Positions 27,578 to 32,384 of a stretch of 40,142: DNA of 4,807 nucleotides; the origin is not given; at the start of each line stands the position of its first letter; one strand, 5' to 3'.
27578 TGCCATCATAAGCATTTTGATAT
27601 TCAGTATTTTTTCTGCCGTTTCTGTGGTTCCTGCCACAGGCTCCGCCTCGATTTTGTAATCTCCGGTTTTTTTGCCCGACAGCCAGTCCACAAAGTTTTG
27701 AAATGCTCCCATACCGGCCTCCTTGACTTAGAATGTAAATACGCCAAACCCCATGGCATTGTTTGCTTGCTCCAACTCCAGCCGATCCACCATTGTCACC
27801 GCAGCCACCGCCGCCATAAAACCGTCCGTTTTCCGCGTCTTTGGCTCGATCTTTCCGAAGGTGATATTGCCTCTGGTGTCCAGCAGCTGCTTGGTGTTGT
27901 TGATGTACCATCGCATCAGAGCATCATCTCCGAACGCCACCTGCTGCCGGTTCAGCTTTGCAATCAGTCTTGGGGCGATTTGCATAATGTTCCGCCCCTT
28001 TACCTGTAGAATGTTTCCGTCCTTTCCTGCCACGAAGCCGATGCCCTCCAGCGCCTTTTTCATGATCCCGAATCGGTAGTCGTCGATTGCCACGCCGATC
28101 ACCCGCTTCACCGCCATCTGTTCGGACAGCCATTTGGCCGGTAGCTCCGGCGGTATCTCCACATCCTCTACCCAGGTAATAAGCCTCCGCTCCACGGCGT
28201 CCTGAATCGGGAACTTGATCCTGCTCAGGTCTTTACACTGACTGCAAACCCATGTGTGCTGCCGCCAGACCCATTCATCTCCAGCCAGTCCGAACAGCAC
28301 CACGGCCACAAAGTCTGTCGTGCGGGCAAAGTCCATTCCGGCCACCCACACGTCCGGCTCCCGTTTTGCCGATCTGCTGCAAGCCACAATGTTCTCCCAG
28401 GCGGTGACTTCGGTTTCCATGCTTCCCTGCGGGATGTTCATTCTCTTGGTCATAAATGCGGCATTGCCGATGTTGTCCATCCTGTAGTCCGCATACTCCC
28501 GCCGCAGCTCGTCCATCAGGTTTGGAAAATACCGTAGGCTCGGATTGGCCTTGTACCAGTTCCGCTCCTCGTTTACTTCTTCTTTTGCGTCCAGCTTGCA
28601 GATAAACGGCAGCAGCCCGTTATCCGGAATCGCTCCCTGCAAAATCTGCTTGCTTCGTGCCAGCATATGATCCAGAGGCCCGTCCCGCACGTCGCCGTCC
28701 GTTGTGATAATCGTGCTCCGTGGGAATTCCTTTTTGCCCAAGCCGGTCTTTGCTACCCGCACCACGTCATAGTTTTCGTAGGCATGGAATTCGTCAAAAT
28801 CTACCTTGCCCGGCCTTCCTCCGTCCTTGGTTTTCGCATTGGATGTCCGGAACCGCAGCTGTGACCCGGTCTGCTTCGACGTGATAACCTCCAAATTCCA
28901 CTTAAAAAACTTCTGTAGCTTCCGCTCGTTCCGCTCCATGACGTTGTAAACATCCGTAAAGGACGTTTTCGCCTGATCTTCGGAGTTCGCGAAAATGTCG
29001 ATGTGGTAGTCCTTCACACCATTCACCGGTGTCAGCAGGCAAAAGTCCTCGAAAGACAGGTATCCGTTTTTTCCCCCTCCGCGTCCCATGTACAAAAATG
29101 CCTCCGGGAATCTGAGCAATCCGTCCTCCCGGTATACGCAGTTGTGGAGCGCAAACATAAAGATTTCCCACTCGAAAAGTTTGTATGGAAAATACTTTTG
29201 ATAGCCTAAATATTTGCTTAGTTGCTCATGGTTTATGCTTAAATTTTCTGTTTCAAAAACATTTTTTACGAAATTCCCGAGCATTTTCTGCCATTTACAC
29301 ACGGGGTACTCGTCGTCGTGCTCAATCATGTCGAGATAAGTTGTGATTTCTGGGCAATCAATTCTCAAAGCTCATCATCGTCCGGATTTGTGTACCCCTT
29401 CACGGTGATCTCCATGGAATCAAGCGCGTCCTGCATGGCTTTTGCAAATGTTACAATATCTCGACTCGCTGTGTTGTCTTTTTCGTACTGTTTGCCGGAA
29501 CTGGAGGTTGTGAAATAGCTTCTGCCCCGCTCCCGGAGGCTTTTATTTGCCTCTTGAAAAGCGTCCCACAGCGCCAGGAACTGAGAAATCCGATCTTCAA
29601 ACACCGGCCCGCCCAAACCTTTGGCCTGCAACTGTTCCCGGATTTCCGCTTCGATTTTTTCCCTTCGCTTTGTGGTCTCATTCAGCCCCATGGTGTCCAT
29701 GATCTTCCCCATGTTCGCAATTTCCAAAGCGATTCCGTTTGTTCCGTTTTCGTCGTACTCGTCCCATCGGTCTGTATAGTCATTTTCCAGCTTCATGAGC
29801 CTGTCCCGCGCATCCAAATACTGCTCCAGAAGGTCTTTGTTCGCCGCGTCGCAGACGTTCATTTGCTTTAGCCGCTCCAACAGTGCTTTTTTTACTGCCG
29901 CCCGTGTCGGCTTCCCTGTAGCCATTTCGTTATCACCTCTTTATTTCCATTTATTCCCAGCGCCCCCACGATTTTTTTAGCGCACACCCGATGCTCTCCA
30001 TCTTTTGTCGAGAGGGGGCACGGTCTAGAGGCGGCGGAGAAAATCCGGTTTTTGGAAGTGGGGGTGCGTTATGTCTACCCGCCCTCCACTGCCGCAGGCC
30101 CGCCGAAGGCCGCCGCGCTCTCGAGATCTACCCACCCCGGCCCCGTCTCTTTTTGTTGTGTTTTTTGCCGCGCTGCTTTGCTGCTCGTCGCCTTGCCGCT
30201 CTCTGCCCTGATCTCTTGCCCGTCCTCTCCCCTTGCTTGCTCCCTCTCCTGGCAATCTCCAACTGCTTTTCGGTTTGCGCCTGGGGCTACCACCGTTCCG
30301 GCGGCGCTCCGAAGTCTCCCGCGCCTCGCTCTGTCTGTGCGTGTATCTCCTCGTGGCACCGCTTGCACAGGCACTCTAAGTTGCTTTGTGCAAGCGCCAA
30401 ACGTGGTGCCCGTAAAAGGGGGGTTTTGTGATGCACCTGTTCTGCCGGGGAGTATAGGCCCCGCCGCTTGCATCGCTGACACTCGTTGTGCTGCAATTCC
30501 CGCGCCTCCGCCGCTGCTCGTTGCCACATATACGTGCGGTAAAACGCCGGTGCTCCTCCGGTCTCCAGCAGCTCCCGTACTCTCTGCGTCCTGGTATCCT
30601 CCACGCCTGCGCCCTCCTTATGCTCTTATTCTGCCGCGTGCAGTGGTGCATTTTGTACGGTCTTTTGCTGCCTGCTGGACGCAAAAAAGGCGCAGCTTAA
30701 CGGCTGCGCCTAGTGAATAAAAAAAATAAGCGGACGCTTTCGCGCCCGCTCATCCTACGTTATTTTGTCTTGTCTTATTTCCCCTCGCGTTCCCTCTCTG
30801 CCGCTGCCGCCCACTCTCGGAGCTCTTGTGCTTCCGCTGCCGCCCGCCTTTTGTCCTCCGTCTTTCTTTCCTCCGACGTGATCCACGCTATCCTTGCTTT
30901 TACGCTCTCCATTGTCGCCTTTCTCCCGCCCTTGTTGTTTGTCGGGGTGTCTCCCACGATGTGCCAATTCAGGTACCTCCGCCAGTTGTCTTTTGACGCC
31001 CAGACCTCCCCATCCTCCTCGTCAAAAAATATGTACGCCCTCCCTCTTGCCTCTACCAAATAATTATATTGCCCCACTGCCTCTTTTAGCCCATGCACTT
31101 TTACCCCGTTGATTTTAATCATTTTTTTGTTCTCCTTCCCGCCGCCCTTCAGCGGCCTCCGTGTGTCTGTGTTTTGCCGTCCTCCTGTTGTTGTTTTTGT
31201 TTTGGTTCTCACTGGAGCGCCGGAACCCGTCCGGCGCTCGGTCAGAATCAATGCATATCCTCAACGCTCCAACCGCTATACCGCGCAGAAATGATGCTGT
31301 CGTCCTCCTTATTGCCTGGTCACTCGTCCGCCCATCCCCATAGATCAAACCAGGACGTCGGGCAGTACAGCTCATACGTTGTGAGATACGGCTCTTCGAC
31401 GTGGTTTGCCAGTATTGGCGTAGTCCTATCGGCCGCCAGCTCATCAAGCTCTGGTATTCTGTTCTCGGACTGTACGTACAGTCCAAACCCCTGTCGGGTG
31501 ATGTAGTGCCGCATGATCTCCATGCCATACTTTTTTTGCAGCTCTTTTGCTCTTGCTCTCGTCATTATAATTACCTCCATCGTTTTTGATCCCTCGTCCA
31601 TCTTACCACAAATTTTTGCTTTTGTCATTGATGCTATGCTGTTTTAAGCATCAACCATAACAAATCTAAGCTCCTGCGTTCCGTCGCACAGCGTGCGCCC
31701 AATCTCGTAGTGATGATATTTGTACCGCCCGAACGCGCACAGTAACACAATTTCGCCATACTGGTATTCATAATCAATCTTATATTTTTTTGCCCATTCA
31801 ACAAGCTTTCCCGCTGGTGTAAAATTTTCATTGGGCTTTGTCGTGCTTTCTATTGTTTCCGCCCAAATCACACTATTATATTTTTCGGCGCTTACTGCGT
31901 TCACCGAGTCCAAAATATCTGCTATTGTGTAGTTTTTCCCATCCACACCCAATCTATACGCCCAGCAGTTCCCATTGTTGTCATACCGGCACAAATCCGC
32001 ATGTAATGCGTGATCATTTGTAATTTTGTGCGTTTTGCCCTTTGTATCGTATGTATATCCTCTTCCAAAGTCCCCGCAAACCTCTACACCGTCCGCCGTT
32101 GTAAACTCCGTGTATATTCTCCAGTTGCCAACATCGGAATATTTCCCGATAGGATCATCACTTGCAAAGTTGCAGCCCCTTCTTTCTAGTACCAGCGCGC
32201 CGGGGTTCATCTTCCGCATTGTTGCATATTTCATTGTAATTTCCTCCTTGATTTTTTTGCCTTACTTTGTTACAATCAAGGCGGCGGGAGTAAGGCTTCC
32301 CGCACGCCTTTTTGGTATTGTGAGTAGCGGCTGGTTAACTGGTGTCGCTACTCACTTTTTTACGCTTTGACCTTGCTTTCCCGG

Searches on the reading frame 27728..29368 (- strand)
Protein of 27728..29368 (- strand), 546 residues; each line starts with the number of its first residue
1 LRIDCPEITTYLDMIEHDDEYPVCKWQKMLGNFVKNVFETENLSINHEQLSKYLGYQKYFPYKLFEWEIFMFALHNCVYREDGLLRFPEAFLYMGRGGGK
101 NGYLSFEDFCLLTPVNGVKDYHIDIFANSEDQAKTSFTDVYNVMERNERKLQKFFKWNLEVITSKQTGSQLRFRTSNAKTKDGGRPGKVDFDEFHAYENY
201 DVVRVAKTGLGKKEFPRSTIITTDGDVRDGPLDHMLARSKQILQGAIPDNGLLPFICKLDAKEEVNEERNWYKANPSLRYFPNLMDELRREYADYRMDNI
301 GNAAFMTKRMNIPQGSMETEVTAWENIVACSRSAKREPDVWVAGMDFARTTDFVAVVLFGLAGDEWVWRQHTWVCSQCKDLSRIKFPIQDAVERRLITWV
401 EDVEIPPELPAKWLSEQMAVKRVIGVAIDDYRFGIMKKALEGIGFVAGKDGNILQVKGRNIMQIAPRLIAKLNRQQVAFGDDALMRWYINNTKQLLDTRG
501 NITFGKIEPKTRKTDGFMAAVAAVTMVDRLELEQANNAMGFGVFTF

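Call 26: search_protein_families(library=phrogs, max_evalue=0.001, proteins=[window:27728-29368:-])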
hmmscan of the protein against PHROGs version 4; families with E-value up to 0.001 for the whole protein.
window:27728-29368:- (546 aa): 5 families
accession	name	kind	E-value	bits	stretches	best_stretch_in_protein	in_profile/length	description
phrog_9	-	head and packaging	5.6e-107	360.5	1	52-534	198-670/812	terminase large subunit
phrog_2699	-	head and packaging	2.1e-44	152.7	1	238-530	4-296/315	terminase large subunit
phrog_2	-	head and packaging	1.7e-08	34.7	1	58-430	261-534/807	terminase large subunit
phrog_4914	-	head and packaging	4.5e-06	27.4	1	61-157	78-179/213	terminase large subunit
phrog_7331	-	head and packaging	2.3e-05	25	1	470-533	36-98/113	terminase large subunit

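Call 82: list_cluster_members(proteins=[P0017, P0019, P0062, P0002, window:27728-29368:-, window:4412-6199:+, window:10687-11718:-])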
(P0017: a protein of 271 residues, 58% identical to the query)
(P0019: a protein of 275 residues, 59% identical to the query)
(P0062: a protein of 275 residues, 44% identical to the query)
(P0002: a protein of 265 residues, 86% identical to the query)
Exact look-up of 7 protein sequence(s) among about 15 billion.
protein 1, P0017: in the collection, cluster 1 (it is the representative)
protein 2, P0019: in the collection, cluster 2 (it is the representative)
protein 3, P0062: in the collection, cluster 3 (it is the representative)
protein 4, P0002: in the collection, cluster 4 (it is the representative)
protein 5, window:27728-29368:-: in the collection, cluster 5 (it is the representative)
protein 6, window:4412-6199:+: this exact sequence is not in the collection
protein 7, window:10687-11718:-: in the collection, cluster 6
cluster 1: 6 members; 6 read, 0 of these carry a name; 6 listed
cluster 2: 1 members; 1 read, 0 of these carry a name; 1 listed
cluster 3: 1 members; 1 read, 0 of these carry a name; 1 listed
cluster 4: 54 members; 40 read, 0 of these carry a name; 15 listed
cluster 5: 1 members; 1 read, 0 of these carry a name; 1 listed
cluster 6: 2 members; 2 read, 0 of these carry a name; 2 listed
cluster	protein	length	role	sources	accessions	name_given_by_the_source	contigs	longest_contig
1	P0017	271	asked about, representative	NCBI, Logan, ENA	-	-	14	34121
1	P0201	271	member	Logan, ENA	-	-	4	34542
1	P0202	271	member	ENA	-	-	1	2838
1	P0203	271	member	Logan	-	-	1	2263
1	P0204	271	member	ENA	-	-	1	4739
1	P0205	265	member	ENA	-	-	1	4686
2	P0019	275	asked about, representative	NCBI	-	-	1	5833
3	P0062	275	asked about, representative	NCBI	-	-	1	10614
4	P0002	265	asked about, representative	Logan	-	-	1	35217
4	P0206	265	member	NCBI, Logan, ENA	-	-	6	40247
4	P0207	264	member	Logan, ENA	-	-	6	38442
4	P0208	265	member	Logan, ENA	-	-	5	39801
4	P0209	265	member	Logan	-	-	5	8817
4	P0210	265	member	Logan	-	-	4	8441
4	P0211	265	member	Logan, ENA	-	-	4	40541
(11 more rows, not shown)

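Call 105: find_homologous_proteins(query=window:27728-29368:-, max_evalue=1e-100)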
Query window:27728-29368:- (546 aa): 3544 proteins with E <= 1e-100 among 8000 candidates; the best 120 are listed.
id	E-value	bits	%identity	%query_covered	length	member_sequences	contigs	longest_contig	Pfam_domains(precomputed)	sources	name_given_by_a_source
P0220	0.0e+0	1282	100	100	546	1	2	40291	PF20441.4,PF03354.22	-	-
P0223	0.0e+0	1279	100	100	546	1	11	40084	PF20441.4,PF03354.22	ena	-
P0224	0.0e+0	1273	99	100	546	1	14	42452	PF20441.4,PF03354.22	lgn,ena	-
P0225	0.0e+0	1273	99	100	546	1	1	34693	PF20441.4,PF03354.22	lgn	-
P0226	0.0e+0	1272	99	100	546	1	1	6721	PF20441.4,PF03354.22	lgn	-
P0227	0.0e+0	1272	99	100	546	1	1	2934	PF20441.4,PF03354.22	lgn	-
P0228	0.0e+0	1271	99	100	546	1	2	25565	PF20441.4,PF03354.22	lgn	-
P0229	0.0e+0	1271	99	100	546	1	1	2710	PF20441.4,PF03354.22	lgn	-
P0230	0.0e+0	1271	99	100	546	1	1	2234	PF20441.4,PF03354.22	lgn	-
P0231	0.0e+0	1270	99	100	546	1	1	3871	PF20441.4,PF03354.22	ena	-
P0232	0.0e+0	1269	99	100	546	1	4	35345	PF20441.4,PF03354.22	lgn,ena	-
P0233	0.0e+0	1268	99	100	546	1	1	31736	PF20441.4,PF03354.22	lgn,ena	-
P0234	0.0e+0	1268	99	100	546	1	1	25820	PF20441.4,PF03354.22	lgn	-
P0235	0.0e+0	1268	99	100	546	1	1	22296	PF20441.4,PF03354.22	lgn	-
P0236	0.0e+0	1267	99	100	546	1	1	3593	PF20441.4,PF03354.22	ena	-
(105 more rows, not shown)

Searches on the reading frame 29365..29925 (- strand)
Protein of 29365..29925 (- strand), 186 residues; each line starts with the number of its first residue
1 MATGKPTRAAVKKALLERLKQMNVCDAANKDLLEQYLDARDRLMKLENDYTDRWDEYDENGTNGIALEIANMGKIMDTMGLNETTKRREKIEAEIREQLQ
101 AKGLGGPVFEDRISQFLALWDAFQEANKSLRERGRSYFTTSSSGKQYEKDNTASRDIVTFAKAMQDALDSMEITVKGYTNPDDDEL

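Call 26: search_protein_families(library=phrogs, max_evalue=0.001, proteins=[window:29365-29925:-])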
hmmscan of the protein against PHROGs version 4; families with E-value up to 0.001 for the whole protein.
window:29365-29925:- (186 aa): 2 families
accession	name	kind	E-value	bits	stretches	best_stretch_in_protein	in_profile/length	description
phrog_5110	-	head and packaging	2.2e-18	67.3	1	84-184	6-106/110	terminase small subunit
phrog_361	-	head and packaging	7.1e-07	30.5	1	86-184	5-105/129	terminase small subunit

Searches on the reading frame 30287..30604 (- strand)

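Call 17: search_protein_families(library=pfam, max_evalue=0.01, proteins=[window:30287-30604:-])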
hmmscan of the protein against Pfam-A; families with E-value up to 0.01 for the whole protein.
window:30287-30604:- (105 aa): 1 family
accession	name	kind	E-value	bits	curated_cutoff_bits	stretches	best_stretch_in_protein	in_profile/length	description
PF01844.29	HNH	-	1.1e-09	38.7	21.4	1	42-89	1-46/47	HNH endonuclease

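Call 18: search_protein_families(library=phrogs, max_evalue=0.001, proteins=[window:30287-30604:-])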
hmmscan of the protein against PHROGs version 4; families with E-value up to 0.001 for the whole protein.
window:30287-30604:- (105 aa): 11 families
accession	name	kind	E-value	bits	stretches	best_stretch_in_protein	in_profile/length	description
phrog_144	-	DNA, RNA and nucleotide metabolism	5.3e-21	76.1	1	18-95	63-140/175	HNH endonuclease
phrog_119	-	DNA, RNA and nucleotide metabolism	3e-16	60.3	1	7-93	171-260/443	HNH endonuclease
phrog_589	-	DNA, RNA and nucleotide metabolism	1.8e-15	58.1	1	17-102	69-153/179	HNH endonuclease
phrog_5956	-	DNA, RNA and nucleotide metabolism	3.8e-14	53.5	1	19-93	39-113/138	HNH endonuclease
phrog_4581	-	head and packaging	6.5e-11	43.2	1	18-92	44-113/395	terminase small subunit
phrog_2323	-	DNA, RNA and nucleotide metabolism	3.2e-10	41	1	22-98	19-94/113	HNH endonuclease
phrog_8446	-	DNA, RNA and nucleotide metabolism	1e-08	36.1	1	18-89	119-197/211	HNH endonuclease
phrog_1271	-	DNA, RNA and nucleotide metabolism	2.3e-08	34.8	1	21-91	248-319/361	HNH endonuclease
phrog_8048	-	DNA, RNA and nucleotide metabolism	1.1e-05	25.8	1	23-96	160-235/273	HNH endonuclease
phrog_6050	-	DNA, RNA and nucleotide metabolism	0.00031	20.7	1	23-91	295-361/402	HNH endonuclease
phrog_740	-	DNA, RNA and nucleotide metabolism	0.00044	20.3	1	25-92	32-89/332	HNH endonuclease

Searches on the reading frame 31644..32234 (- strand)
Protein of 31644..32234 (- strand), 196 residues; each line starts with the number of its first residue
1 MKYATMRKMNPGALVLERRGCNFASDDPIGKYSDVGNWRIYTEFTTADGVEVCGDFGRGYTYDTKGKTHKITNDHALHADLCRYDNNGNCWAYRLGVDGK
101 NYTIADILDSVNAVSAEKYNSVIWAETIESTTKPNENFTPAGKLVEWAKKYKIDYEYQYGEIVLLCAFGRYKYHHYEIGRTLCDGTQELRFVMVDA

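Call 17: search_protein_families(library=pfam, max_evalue=0.01, proteins=[window:31644-32234:-])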
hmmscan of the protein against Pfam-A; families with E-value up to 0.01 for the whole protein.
window:31644-32234:- (196 aa): 0 families

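Call 18: search_protein_families(library=phrogs, max_evalue=0.001, proteins=[window:31644-32234:-])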
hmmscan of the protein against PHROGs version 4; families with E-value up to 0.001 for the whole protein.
window:31644-32234:- (196 aa): 0 families

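Call 83: search_protein_families(library=pfam, max_evalue=1, proteins=[window:31644-32234:-])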
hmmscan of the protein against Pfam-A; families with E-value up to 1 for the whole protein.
window:31644-32234:- (196 aa): 2 families
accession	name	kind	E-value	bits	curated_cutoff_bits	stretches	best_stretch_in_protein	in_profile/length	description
PF17747.7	VID27_PH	-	0.055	14.1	23.2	1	61-131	12-80/109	VID27 PH-like domain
PF13269.11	DUF4060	-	0.17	12.6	21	0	69-104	11-49/74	Protein of unknown function (DUF4060)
